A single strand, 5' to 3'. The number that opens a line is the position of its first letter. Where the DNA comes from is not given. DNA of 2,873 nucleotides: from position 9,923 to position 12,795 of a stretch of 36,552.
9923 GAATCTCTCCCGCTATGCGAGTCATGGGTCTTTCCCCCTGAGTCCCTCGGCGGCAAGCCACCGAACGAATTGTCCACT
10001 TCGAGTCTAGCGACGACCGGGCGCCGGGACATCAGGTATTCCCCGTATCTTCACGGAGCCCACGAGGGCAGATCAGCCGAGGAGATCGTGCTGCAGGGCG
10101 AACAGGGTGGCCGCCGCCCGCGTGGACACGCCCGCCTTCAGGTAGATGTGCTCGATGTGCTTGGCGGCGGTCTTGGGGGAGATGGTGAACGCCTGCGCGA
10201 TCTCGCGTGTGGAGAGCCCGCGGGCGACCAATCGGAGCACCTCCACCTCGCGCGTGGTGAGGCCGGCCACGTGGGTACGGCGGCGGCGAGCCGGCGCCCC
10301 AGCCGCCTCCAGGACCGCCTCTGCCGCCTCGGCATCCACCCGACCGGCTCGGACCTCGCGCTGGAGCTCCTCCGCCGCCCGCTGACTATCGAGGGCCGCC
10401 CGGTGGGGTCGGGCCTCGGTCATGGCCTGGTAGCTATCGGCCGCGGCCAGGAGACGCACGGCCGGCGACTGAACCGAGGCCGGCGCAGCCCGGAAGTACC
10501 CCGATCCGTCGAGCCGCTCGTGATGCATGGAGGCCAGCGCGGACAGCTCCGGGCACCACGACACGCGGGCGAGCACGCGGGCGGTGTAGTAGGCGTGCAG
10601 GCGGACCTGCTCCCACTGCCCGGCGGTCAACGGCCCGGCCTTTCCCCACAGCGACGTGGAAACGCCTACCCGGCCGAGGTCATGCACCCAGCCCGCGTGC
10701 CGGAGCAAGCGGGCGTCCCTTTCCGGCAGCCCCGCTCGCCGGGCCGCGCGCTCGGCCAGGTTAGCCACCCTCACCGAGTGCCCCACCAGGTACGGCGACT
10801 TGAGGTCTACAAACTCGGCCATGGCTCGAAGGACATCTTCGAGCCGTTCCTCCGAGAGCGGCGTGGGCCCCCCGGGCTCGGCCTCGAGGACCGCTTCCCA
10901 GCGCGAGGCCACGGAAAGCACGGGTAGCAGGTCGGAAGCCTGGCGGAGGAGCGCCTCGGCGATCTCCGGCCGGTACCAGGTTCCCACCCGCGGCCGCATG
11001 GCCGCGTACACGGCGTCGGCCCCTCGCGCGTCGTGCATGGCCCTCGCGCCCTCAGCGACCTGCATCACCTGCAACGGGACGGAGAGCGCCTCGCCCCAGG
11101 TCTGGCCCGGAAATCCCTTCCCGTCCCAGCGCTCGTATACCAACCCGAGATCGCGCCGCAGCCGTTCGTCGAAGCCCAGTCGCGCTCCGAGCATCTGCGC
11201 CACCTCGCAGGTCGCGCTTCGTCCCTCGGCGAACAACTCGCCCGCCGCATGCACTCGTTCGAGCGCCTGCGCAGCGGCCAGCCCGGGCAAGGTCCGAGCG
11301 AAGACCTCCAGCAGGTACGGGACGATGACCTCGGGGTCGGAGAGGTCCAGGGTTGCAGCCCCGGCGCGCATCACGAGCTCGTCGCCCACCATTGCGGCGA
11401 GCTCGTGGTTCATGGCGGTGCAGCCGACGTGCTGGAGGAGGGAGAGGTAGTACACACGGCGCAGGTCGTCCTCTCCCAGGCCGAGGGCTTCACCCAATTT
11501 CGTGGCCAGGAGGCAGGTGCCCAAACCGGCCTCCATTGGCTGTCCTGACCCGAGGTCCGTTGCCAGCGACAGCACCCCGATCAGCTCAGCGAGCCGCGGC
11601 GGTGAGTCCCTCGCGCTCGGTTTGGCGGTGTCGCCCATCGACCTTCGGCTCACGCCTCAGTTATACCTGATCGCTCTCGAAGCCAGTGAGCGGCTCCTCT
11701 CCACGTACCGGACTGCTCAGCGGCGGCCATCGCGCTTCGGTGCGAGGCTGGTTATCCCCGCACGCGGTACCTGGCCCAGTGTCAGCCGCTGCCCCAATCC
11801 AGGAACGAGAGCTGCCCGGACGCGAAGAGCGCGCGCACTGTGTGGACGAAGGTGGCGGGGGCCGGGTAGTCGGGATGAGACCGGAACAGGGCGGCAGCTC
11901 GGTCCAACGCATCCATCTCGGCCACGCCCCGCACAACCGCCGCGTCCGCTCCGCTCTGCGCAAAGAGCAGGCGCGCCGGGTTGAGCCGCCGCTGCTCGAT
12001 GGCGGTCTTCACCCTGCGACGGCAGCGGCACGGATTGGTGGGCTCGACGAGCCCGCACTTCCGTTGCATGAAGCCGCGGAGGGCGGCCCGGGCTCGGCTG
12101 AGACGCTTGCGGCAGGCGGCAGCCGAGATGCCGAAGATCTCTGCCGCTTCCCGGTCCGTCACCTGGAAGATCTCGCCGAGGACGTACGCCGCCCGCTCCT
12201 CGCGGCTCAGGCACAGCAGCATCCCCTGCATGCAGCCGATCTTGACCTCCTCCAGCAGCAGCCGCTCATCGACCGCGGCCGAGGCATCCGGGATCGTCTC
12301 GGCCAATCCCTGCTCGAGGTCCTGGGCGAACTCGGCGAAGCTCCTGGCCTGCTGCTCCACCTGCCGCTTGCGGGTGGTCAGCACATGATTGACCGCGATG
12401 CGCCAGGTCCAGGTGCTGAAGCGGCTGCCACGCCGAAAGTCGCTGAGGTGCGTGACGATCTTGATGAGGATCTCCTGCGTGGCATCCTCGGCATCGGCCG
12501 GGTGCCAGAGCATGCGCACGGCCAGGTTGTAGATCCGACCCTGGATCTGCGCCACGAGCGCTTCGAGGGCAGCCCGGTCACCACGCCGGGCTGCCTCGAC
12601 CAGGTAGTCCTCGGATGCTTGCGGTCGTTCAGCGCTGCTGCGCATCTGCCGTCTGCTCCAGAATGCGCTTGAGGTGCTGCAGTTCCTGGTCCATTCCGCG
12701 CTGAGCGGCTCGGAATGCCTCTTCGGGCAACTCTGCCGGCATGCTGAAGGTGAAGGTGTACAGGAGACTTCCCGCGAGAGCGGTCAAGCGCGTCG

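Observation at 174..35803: Family of heptanucleotide tandem repeats (STRR-like) at nine gene junctions, frequently as inverted arrays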

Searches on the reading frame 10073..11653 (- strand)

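Call 8: search_protein_families(library=pfam, proteins=[window:10073-11653:-])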
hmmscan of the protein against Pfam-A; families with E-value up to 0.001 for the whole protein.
window:10073-11653:- (526 aa): 6 families
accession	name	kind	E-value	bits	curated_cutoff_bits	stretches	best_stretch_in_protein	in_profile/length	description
PF13487.12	HD_5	-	6.3e-30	104.6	27.2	2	277-442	2-169/170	HD domain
PF01966.28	HD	-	5e-14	53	22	1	291-411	3-116/116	HD domain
PF00196.25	GerE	-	5.3e-13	48.8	23.5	1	465-519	3-57/57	Bacterial regulatory proteins, luxR family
PF13384.12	HTH_23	-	8.9e-05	22.6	24.6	1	471-500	9-38/50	Homeodomain-like domain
PF21476.4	PF0610-like_N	-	0.00043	20.9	33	0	466-503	1-38/50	PF0610-like, N-terminal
PF13518.12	HTH_28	-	0.00093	19.7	25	0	471-508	4-40/52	Helix-turn-helix domain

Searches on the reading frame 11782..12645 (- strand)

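Call 8: search_protein_families(library=pfam, proteins=[window:11782-12645:-])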
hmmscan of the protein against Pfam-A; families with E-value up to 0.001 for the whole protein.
window:11782-12645:- (287 aa): 3 families
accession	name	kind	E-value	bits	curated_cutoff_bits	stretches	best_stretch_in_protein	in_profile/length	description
PF04542.20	Sigma70_r2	-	3.9e-13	49.4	24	1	30-95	1-68/71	Sigma-70 region 2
PF08281.18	Sigma70_r4_2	-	1.5e-09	37.7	25.7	1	138-189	3-54/54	Sigma-70, region 4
PF12645.13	HTH_16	-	0.00019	21.9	22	1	15-71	3-65/65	Helix-turn-helix domain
